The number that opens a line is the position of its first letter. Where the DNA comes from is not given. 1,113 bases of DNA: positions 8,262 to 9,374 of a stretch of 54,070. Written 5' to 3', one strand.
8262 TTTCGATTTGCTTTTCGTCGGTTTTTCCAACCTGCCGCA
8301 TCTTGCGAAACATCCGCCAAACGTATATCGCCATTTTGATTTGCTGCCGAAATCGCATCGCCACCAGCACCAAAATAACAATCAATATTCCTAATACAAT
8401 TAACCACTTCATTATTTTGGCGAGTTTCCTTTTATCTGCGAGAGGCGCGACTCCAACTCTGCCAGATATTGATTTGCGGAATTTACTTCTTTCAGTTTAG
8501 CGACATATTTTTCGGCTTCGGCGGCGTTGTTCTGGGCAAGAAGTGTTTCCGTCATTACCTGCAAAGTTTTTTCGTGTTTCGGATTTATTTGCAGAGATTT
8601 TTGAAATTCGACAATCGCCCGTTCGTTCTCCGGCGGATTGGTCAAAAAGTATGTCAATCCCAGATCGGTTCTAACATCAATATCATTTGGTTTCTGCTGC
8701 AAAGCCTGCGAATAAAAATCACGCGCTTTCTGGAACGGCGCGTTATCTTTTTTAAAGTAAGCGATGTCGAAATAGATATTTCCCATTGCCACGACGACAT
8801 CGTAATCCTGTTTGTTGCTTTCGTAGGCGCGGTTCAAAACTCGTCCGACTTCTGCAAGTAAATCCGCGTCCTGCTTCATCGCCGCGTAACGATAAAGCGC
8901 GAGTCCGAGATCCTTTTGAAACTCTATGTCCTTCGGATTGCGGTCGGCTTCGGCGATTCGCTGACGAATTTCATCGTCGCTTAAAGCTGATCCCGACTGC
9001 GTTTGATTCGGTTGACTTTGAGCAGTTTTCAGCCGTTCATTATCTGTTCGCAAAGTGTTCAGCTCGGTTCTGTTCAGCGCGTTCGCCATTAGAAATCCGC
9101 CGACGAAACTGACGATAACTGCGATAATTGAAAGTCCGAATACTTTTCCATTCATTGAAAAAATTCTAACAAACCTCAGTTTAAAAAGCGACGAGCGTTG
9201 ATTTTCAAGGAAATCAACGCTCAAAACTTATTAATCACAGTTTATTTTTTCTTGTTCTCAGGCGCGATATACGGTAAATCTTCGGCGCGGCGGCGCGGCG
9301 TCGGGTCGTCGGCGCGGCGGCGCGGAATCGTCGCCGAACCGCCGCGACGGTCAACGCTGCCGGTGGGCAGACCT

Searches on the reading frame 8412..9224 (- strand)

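Call 93: search_protein_families(library=pfam, proteins=[window:8412-9224:-], max_evalue=0.00001)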
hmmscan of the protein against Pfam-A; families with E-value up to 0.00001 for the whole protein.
window:8412-9224:- (270 aa): 3 families
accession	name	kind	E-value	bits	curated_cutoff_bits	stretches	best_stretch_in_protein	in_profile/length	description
PF14559.12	TPR_19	-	5e-12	46.4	25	0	201-261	8-68/68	Tetratricopeptide repeat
PF13414.12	TPR_11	-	1.8e-07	31.1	26.8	0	166-193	12-39/42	TPR repeat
PF13431.12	TPR_17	-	1e-06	29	24.4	0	170-193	1-24/34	Tetratricopeptide repeat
